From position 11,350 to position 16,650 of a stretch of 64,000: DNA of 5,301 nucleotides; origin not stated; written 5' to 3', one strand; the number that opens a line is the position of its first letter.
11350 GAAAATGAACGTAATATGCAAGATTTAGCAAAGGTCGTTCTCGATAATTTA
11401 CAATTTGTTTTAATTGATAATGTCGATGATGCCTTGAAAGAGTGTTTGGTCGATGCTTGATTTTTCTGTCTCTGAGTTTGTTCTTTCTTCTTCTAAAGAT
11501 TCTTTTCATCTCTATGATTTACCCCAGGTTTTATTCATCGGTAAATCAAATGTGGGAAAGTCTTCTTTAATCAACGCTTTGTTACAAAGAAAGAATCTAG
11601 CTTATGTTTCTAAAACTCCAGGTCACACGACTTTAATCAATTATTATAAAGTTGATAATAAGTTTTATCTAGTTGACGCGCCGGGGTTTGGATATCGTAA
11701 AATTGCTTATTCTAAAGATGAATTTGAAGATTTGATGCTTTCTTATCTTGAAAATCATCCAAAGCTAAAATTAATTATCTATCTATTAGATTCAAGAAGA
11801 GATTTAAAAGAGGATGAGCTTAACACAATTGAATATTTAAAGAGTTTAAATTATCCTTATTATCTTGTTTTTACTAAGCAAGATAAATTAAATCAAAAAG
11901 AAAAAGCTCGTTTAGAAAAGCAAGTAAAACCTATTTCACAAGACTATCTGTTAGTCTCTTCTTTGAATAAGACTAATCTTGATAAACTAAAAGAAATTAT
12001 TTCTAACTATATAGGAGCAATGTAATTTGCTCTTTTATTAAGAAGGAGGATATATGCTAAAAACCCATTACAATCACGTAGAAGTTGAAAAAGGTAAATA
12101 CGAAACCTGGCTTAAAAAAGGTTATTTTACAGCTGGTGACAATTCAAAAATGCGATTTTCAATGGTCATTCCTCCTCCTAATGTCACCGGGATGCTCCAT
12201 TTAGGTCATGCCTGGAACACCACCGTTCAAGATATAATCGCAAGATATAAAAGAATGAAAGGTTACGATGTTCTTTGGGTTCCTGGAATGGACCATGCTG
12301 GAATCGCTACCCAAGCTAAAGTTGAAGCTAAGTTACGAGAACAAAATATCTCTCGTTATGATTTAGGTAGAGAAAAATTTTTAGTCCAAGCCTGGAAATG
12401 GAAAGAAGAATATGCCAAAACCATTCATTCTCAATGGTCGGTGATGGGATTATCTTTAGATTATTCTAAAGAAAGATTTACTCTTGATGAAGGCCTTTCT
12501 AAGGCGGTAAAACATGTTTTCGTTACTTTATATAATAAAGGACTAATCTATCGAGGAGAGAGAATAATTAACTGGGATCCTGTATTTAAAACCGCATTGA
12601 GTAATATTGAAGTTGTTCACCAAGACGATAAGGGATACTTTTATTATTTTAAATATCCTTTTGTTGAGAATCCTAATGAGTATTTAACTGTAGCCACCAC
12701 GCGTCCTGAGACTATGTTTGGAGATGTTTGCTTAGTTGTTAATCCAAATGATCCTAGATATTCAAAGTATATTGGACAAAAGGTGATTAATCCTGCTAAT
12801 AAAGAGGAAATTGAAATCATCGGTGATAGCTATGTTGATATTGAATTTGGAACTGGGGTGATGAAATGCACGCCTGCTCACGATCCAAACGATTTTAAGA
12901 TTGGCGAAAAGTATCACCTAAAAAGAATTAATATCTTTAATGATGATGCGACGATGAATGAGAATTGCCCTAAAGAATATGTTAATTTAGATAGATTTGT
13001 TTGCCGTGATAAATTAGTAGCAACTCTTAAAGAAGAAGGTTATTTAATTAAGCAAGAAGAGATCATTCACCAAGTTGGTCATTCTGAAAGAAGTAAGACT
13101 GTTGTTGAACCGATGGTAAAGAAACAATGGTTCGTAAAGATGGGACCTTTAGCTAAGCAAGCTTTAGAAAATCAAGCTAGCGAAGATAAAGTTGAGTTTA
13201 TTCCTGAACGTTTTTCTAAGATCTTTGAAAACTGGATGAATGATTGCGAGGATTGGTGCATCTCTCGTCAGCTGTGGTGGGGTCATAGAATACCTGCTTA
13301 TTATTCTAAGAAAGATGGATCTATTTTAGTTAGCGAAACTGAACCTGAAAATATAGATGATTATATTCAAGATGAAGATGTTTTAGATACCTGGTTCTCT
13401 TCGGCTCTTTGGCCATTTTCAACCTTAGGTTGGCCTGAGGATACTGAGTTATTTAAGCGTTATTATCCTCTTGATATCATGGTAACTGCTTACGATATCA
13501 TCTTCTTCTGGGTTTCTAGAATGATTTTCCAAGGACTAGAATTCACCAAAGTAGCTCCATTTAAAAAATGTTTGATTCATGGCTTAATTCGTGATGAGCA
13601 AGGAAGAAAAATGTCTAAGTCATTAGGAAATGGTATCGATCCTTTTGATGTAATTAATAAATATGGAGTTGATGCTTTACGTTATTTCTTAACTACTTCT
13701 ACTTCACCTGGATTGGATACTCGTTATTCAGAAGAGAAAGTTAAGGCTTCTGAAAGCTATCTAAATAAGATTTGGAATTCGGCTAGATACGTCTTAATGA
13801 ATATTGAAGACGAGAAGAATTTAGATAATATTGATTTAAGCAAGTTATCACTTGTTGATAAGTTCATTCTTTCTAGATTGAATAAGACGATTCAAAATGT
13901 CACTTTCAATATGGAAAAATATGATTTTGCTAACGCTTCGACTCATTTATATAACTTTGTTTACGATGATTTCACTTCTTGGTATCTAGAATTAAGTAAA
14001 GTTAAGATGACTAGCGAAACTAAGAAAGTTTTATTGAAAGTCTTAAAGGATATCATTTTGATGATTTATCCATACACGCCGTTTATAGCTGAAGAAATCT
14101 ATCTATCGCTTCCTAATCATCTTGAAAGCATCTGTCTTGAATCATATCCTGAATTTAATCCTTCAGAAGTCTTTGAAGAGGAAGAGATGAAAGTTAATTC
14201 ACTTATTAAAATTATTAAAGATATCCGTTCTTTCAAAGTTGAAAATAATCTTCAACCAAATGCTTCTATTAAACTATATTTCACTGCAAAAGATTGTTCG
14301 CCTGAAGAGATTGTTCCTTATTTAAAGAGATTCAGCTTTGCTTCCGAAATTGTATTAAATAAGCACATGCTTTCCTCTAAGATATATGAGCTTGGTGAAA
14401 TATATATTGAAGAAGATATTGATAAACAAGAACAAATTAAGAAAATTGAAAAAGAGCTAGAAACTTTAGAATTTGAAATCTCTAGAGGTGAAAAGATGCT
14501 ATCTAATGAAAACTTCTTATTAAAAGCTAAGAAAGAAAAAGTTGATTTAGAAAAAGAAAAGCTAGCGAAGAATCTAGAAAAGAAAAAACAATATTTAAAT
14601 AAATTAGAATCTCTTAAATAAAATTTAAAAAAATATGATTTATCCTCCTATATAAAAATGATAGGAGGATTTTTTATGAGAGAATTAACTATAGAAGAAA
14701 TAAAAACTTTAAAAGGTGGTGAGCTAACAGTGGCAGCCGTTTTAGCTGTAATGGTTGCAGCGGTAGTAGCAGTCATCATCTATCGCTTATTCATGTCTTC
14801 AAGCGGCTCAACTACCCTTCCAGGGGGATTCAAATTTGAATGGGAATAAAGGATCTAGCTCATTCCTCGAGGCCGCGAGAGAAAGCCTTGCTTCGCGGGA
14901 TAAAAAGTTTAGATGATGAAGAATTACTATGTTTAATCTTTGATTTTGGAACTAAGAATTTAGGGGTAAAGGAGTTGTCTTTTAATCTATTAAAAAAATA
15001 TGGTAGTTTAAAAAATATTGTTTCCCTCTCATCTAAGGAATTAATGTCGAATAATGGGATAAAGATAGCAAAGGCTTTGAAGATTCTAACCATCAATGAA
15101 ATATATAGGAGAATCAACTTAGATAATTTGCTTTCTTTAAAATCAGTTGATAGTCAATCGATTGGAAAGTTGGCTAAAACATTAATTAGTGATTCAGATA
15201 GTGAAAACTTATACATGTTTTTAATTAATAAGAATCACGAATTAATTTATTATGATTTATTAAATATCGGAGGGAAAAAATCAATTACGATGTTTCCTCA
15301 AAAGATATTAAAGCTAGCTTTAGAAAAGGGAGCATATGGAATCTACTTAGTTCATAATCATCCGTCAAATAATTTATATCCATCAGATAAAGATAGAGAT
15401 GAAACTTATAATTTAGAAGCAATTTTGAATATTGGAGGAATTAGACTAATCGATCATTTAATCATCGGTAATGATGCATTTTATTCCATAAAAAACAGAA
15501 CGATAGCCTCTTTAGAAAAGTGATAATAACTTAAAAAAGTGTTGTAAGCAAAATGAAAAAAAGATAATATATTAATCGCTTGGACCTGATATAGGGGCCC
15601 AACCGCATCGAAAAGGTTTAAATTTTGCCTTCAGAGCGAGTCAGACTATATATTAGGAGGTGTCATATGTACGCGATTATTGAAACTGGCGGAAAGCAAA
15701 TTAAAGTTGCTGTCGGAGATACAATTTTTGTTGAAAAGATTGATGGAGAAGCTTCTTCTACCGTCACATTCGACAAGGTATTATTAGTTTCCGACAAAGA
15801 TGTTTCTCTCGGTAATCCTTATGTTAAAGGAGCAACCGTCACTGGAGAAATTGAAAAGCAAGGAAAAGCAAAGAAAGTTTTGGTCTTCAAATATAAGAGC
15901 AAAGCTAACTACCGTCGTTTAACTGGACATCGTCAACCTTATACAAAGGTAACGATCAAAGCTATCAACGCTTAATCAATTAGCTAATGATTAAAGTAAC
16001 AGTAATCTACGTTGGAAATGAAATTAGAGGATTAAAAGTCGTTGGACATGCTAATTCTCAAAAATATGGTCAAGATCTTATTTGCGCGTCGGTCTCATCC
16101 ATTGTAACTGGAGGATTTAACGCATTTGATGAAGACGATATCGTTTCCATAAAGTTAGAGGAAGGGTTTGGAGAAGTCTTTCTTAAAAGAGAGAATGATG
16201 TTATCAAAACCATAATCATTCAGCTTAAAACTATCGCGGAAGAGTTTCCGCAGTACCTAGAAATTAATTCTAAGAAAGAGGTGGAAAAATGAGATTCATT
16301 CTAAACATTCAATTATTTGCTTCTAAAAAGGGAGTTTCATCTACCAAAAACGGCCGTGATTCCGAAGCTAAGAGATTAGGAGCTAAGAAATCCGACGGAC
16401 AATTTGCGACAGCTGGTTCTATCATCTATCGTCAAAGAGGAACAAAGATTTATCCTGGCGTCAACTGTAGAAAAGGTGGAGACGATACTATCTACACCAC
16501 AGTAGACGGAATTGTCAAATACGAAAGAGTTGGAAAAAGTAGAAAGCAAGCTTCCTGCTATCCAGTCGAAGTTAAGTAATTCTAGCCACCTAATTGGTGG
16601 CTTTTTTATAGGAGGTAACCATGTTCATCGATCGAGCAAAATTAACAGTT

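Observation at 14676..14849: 57-aa double-glycine-leader peptide with hydrophobic core, translationally overlapping radC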

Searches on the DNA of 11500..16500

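Call 62: search_rna_families(source=window, start=11500, end=16500, threshold=evalue, max_evalue=1)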
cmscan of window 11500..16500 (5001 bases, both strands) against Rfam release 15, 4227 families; matches with E-value up to 1: 4.
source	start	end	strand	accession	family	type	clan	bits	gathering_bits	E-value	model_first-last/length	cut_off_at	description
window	12935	13039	+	RF00067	SNORD15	Gene; snRNA; snoRNA; CD-box;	CL00045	22.1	75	0.098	1-146/146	no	Small nucleolar RNA SNORD15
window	13691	13833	+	RF01256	snR43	Gene; snRNA; snoRNA; HACA-box;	CL00027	20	60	0.59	1-207/207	no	Small nucleolar RNA snR43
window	14287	14384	-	RF00447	IRES_Kv1_4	Cis-reg; IRES;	-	19.4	100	0.37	1-259/259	no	Voltage-gated potassium-channel Kv1.4 IRES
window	13854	13890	+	RF01125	sR4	Gene; snRNA; snoRNA; CD-box;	-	18.6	50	0.71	1-56/56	no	Small nucleolar RNA sR4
